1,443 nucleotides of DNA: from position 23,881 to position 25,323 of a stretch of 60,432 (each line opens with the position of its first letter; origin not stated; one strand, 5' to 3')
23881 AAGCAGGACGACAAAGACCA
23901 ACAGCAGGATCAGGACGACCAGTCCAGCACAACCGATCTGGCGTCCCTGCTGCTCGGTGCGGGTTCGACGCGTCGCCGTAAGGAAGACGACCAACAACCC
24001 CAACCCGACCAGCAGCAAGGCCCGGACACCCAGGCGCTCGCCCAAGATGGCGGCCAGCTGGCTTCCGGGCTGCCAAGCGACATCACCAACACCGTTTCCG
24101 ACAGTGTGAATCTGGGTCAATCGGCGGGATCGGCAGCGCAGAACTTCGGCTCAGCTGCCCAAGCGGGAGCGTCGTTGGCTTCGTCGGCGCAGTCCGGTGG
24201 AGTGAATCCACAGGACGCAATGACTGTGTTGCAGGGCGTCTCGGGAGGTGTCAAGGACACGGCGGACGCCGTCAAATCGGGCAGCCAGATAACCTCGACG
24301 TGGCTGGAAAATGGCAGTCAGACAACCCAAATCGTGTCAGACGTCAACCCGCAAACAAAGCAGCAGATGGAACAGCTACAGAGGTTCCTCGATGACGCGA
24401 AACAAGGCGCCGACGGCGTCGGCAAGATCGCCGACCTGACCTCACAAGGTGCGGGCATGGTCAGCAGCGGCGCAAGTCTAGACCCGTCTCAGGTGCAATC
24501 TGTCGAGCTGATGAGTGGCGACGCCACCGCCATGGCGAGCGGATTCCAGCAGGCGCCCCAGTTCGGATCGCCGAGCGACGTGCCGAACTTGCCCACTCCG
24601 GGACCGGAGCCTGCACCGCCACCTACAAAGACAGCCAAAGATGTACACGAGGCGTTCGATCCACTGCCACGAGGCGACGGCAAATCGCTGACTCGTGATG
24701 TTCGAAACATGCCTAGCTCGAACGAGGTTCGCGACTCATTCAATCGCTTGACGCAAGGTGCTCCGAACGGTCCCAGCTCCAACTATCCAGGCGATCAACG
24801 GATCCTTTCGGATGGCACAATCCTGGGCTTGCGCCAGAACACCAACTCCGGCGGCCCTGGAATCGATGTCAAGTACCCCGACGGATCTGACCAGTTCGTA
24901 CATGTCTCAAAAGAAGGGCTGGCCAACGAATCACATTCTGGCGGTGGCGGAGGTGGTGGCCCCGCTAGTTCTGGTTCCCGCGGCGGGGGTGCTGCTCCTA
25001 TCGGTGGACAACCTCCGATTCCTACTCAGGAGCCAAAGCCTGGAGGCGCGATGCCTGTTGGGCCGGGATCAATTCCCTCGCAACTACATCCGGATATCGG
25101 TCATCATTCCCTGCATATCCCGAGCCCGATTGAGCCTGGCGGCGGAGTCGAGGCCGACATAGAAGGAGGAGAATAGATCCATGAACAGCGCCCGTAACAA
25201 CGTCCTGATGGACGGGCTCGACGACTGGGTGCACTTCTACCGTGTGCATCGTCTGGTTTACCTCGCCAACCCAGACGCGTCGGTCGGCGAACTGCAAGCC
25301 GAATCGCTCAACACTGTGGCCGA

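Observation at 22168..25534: Giant multi-TM / Q-rich-linker / C-terminal-domain protein with a small acidic partner: candidate undescribed membrane toxin-immunity or exclusion system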

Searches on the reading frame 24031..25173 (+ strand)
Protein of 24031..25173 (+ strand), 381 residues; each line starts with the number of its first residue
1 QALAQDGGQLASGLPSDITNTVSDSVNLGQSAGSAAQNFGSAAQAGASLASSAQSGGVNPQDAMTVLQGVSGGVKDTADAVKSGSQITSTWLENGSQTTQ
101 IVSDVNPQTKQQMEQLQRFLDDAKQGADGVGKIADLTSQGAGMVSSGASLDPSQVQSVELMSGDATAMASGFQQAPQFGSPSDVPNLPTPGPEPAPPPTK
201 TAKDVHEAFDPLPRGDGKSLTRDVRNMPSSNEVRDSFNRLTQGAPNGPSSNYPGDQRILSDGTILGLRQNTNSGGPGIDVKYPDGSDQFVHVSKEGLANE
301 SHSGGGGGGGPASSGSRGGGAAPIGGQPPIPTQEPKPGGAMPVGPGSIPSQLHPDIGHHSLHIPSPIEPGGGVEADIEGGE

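Call 21: find_homologous_proteins(query=window:24031-25173:+, max_evalue=0.01)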
Query seq(381 aa) (381 aa): 11 proteins with E <= 0.01 among 8000 candidates.
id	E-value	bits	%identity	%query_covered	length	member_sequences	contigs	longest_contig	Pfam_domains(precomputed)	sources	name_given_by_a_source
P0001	3.2e-92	328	80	50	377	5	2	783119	-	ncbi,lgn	-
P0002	2.2e-48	184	57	50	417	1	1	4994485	-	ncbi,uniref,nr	ncbi:hypothetical protein MSTE_01996 [Mycobacteroides stephanolepidis]|uniref:Uncharacterized protei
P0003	9.0e-46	175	61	43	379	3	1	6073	PF15607.12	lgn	-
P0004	9.1e-43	165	59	49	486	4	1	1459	-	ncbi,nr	ncbi:hypothetical protein IUQ87_23535, partial [Mycobacteroides abscessus subsp. abscessus]|nr:hypot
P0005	5.0e-42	163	59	44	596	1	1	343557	PF13930.13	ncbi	ncbi:DNA/RNA non-specific endonuclease family protein, partial [Mycobacteroides abscessus 5S-0921]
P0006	7.5e-40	156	51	46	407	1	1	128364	-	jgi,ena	-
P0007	1.4e-30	125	73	27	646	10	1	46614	-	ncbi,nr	ncbi:hypothetical protein PP610_24035, partial [Mycobacteroides abscessus]|nr:hypothetical protein [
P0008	5.0e-29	120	39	65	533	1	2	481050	PF13930.13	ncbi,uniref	ncbi:DNA/RNA non-specific endonuclease, partial [Mycobacterium sp. D16R24]|uniref:DNA/RNA non-specif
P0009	4.8e-27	114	55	39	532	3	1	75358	-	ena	-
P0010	2.5e-21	95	84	19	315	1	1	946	-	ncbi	ncbi:hypothetical protein D2E68_27915, partial [Mycobacteroides abscessus]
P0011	3.1e-10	58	87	12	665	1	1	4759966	-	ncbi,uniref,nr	ncbi:putative membrane protein [Mycobacteroides abscessus MAB_030201_1075]|uniref:Putative membrane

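Call 25: find_encoding_contigs(protein=P0001, flank=5000, max_places=4)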
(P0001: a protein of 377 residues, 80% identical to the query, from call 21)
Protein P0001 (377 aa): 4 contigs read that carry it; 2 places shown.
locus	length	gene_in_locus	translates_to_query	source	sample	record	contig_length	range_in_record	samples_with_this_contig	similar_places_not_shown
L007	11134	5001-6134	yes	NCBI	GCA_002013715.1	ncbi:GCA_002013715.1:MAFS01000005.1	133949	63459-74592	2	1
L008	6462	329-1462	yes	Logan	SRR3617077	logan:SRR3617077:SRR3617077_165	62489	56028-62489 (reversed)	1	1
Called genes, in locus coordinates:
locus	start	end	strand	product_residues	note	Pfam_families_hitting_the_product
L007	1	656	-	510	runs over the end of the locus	PF01935:DUF87, PF05872:HerA_C, PF13401:AAA_22 (faint)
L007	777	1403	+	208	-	PF00929:RNase_T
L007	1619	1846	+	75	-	PF11196:DUF2834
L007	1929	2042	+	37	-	-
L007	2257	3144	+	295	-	-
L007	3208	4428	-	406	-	PF13205:Big_5 (faint), PF17964:Big_10, PF03734:YkuD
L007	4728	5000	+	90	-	-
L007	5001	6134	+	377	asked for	-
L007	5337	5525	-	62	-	-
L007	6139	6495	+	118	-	-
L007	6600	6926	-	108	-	-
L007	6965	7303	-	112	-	-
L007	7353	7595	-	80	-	PF24202:DUF7427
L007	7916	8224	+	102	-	PF24089:DUF7374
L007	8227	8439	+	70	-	-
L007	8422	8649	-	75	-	PF23850:DUF7213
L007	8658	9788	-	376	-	-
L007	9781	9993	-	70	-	-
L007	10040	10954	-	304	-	-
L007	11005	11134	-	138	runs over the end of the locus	-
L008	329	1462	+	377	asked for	-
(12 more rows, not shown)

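Call 28: find_encoding_contigs(protein=P0003, flank=5000, max_places=3)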
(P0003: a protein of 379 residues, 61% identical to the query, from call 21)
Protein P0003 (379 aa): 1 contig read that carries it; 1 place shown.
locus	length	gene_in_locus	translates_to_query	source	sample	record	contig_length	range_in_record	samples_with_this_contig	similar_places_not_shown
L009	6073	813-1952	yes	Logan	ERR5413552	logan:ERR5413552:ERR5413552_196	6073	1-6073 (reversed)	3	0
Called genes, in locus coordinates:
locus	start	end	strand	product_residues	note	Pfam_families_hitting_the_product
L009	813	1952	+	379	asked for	PF15607:Ntox44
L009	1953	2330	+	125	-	-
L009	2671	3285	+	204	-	-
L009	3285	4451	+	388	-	PF03738:GSP_synth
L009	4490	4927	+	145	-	PF03994:DUF350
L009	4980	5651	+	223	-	PF00440:TetR_N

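Call 29: find_encoding_contigs(protein=P0002, flank=6000, max_places=3)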
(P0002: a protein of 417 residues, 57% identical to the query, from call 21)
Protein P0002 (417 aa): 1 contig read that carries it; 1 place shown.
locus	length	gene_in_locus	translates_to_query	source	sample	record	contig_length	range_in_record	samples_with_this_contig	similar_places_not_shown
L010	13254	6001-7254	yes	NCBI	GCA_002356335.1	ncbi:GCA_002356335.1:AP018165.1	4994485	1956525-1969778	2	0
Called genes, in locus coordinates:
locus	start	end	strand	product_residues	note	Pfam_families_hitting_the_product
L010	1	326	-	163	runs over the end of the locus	PF13328:HD_4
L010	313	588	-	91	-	-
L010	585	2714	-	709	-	-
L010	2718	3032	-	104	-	-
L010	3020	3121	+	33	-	-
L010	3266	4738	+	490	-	-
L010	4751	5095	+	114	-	PF01527:HTH_Tnp_1, PF13384:HTH_23 (weak)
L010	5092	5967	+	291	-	PF00665:rve, PF13683:rve_3 (weak), PF13333:rve_2 (weak)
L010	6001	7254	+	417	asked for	-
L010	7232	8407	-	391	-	PF00872:Transposase_mut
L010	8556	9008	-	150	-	PF01609:DDE_Tnp_1, PF13586:DDE_Tnp_1_2 (weak)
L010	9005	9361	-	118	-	PF13340:DUF4096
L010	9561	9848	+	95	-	-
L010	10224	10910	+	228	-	PF00583:Acetyltransf_1 (weak), PF13508:Acetyltransf_7 (weak)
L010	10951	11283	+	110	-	-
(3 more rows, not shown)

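Call 47: search_protein_families(library=pfam, proteins=[P0002, P0003, P0005, P0006, P0009], max_evalue=0.1)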
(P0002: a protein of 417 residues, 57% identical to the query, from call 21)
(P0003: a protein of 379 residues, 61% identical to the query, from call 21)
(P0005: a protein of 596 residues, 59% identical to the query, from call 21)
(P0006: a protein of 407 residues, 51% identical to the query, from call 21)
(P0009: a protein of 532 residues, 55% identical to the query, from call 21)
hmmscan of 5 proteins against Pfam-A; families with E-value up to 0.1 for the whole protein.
P0002 (417 aa): 0 families

P0003 (379 aa): 2 families
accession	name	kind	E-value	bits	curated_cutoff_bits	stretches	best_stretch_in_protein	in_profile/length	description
PF15607.11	Ntox44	-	1.9e-12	47.9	24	1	247-314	2-69/104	Bacterial toxin 44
PF02887.21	PK_C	-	0.057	14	28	0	32-65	79-112/114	Pyruvate kinase, alpha/beta domain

P0005 (596 aa): 2 families
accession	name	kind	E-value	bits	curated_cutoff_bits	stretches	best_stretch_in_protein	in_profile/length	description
PF13930.12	Endonuclea_NS_2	-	1.2e-19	71.3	27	1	462-583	8-130/132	DNA/RNA non-specific endonuclease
PF05480.16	PSMbeta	-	0.0027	17.9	25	1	34-64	15-41/43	Phenol-soluble modulin beta protein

P0006 (407 aa): 1 family
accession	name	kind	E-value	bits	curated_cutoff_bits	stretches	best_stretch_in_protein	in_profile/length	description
PF21725.3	T7SS_signal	-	0.089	13.1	27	0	52-118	27-94/241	Putative T7SS secretion signal domain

P0009 (532 aa): 1 family
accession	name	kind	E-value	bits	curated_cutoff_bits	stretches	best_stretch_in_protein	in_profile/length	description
PF14076.12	DUF4258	-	0.012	16.3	25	1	465-491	1-27/71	Domain of unknown function (DUF4258)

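Call 86: search_protein_families(library=pfam, proteins=[L007:5001-6131:+, L007:4728-4997:+], max_evalue=0.01)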
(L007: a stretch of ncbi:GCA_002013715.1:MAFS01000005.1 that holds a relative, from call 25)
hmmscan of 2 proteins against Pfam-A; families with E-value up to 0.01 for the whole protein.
L007:5001-6131:+ (377 aa): 0 families

L007:4728-4997:+ (90 aa): 0 families

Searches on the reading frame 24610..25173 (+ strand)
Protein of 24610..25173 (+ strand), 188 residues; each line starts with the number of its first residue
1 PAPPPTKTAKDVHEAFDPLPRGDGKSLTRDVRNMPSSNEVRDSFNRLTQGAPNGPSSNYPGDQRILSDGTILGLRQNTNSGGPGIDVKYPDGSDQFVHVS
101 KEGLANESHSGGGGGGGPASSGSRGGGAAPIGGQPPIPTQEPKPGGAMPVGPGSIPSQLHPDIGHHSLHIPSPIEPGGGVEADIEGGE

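Call 51: predict_structure(alignment_id=A1)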
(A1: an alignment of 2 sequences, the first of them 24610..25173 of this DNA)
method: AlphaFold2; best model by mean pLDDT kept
length: 188 residues; sequences in the alignment: 2
mean_pLDDT: 57.2   pTM: 0.42
mean pLDDT of the five models: 57.2, 56.4, 55.6, 54.3, 52.7
residues with pLDDT >= 90: 0; 70-90: 50; 50-70: 61; < 50: 77
segments of 3 or more residues with pLDDT < 50: 22-26, 106-135, 138-142, 144-148, 153-172, 177-181, 186-188
pLDDT, mean of each block of 10 residues (from residue 1): 63 66 49 69 80 67 80 71 74 67 50 35 39 45 47 44 44 48 48
secondary structure, 60 per line:
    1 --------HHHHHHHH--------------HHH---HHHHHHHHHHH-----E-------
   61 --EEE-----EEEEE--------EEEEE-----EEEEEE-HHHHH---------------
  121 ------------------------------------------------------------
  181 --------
elements in order: H9-16 H37-47 E63-65 E71-75 E84-88 E94-99 H101-105
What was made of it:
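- On Barnase/EndoU/colicin/RelE-like (BECR) RNase toxins: The AF2 model shows helix-helix-four strands but at pLDDT 57 (call 51).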

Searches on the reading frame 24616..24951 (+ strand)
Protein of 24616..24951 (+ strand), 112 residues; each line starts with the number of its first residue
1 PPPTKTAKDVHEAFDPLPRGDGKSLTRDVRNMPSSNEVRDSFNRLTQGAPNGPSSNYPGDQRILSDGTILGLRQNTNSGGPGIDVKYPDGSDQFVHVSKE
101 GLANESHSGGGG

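Call 13: search_protein_families(library=pfam, proteins=[window:24616-24951:+], max_evalue=10)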
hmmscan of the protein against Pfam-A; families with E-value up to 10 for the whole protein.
seq(112 aa): 0 families

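Call 33: find_homologous_proteins(query=window:24616-24936:+, max_evalue=1)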
Query seq(107 aa): 1 candidates shared short words with the query, none scored E <= 1.
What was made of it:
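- Tried and rejected: This is a limitation of the index (call 33).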

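Call 34: search_solved_structures(query=window:24616-24936:+, max_evalue=10)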
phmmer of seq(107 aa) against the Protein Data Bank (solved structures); distinct sequences matched with E-value up to 10: 0.

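Call 48: search_protein_representatives(protein=window:24628-24945:+)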
Query: 106 residues. Proteins with E-value up to 0.001 (for the whole library): 216; up to 1e-10: 13; up to 1e-30: 1. The best 150 are listed.
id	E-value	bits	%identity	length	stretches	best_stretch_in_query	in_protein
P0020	1.3e-45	170.3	76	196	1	1-106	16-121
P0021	7.8e-19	84.3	52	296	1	1-95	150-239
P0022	2.4e-16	76.2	47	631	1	3-94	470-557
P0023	6.3e-16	74.9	83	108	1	60-106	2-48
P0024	7.9e-15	71.4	50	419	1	1-95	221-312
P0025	9.6e-15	71.1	54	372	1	1-87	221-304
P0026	9.7e-13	64.7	47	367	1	3-94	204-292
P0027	2.3e-12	63.5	42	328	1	1-97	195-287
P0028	2.8e-12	63.2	40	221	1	2-95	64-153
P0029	7.2e-12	61.9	43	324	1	3-94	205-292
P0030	2.6e-11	60.1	35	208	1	7-95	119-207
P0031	3.7e-11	59.6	43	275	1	1-93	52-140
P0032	4.3e-11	59.4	39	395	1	2-95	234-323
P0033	1.6e-10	57.5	45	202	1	28-93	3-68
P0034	2.3e-10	57.0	40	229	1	3-98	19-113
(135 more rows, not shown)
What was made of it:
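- It has 216 homologues at E<=1e-3 (call 48).
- Tried and rejected: The exhaustive representative search (call 48) replaced it.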

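Call 50: search_protein_families(library=pfam, alignment_id=A4, max_evalue=0.01)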
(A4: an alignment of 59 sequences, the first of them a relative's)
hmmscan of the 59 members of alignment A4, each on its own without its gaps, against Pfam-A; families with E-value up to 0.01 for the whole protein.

A. member 1, P0020 (196 aa): 0 families

B. families by the number of members that match (of 59 scanned): 22 families
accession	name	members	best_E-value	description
PF05593.20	RHS_repeat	3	6.1e-29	RHS Repeat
PF00823.25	PPE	3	7.2e-22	PPE family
PF06013.18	WXG100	3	2.8e-12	Proteins of 100 residues with WXG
PF21725.3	T7SS_signal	2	1e-14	Putative T7SS secretion signal domain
PF07591.16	PT-HINT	1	1.7e-19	Pretoxin HINT domain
PF20041.5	DUF6443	1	4.3e-10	Domain of unknown function (DUF6443)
PF05203.21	Hom_end_hint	1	3.4e-08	Hom_end-associated Hint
PF08517.17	AXH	1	3.8e-06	Ataxin-1 and HBP1 module (AXH)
PF10824.14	T7SS_ESX_EspC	1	9.9e-06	Excreted virulence factor EspC, type VII ESX diderm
PF14623.11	Vint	1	0.00012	Hint-domain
PF25023.1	TEN_YD-shell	1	0.00064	Teneurin YD-shell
PF14890.11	Intein_splicing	1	0.00091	Intein splicing domain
PF21856.2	EspB_PPE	1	0.00092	ESX-1 secretion-associated protein EspB, PPE domain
PF13377.12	Peripla_BP_3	1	0.0016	Periplasmic binding protein-like domain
PF04740.18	LXG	1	0.0018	LXG domain of WXG superfamily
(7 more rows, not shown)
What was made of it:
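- Their N-termini include RHS, PT-HINT, WXG100, LXG, PPE and T7SS_signal (call 50).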

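Call 55: search_solved_structures(query=A5, max_evalue=10, show_alignments=2)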
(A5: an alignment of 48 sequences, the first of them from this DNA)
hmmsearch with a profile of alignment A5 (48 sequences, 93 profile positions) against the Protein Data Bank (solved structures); distinct sequences matched with E-value up to 10: 6.
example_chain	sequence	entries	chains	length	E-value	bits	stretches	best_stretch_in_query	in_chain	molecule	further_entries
4rzp_A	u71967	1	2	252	9.3e-09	38.3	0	4-47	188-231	Engineered Protein OR366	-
3jqh_A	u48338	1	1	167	0.00062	22.9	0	8-39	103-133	C-type lectin domain family 4 member M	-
8yke_A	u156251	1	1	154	0.022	17.9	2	69-89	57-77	YSIRK signal domain/LPXTG anchor domain surface protein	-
4ow4_A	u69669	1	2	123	0.03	17.5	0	53-76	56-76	Beta-terfoil designed by folding nucleus symmetric expansion (""Phifoil"")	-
2zv3_A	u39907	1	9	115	0.66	13.2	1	10-47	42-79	Peptidyl-tRNA hydrolase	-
3ln6_A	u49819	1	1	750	1.5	12.1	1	57-79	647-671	Glutathione biosynthesis bifunctional protein gshAB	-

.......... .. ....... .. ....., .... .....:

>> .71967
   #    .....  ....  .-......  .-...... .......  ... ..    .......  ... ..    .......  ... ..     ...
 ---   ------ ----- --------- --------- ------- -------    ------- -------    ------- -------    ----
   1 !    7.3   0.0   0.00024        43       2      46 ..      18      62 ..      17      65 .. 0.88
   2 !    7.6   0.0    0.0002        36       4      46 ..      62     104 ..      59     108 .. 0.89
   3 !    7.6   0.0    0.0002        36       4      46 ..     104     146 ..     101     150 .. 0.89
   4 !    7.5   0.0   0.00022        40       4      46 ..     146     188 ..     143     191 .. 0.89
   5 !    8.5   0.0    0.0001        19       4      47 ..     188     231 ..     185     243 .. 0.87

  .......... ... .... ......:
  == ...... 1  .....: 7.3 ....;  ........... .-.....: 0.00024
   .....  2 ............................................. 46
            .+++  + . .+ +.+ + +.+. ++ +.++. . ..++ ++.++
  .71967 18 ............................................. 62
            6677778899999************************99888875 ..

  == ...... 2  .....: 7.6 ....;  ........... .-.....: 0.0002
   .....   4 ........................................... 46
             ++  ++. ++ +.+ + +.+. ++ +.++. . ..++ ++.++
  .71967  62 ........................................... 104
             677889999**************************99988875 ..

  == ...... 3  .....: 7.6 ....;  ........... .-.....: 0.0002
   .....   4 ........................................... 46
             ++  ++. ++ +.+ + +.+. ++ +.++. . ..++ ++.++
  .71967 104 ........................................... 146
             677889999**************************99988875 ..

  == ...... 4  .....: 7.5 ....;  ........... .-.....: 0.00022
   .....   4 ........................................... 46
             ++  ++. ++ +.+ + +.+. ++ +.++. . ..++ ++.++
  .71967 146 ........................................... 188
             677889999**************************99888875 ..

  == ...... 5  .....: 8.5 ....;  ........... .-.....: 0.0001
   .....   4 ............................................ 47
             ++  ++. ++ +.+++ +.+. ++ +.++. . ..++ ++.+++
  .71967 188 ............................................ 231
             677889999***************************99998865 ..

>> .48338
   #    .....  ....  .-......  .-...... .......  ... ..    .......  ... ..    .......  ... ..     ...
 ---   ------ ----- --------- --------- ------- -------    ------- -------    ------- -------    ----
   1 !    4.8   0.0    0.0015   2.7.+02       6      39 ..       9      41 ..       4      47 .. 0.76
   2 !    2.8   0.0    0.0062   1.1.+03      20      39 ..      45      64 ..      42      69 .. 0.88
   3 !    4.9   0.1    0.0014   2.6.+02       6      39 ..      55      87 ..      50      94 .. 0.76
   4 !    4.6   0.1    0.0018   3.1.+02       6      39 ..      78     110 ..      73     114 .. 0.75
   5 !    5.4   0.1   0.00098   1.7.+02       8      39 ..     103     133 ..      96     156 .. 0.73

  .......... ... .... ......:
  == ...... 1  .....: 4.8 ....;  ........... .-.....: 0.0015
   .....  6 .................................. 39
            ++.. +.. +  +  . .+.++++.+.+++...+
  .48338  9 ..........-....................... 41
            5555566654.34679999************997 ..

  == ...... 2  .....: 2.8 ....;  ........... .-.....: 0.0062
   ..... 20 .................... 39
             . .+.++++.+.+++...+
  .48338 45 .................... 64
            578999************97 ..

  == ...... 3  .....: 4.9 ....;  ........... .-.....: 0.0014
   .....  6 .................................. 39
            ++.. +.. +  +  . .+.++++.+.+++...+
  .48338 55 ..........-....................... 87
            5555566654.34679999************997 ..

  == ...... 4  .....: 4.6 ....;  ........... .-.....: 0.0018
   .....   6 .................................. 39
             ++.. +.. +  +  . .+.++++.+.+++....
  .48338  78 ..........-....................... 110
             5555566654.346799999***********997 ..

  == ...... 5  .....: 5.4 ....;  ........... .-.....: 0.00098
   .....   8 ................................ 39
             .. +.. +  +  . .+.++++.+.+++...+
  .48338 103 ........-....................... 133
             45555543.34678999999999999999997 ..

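Call 56: search_protein_families(library=ncbifam, alignment_id=A5, max_evalue=1)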
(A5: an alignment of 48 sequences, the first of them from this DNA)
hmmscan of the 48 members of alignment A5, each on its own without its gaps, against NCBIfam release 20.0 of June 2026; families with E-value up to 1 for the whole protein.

A. member 1, seq(100 aa): 0 families

B. families by the number of members that match (of 48 scanned): 13 families
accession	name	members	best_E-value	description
TIGR02331.1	rib_alpha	7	0.0056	Rib/alpha/Esp repeat surface protein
NF053582.1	motif_MiiA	2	0.017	MiiA motif-containing surface protein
NF041007.1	cell_div_CdvA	1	0.023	cell division protein CdvA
NF006128.0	PRK08272.1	1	0.024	crotonase/enoyl-CoA hydratase family protein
NF038186.1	YPDG_rpt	1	0.028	YPDG domain-containing protein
NF033933.0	fosA8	1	0.029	FosA8 family fosfomycin resistance glutathione transferase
NF041458.1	antiadapt_SpxO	1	0.054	anti-adapter protein SpxO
NF000496.2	Fos_GSH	1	0.061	fosfomycin resistance glutathione transferase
NF008563.0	PRK11509.1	1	0.076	hydrogenase-1 operon protein HyaE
NF000221.4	FosA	1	0.098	FosA family fosfomycin resistance glutathione transferase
NF000074.1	299782349_fosC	1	0.18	FosC2 family fosfomycin resistance glutathione transferase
NF047650.1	lipo_NMCC_0638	1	0.23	NMCC_0638 family (lipo)protein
TIGR03091.1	SASP_sspK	1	0.43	small, acid-soluble spore protein K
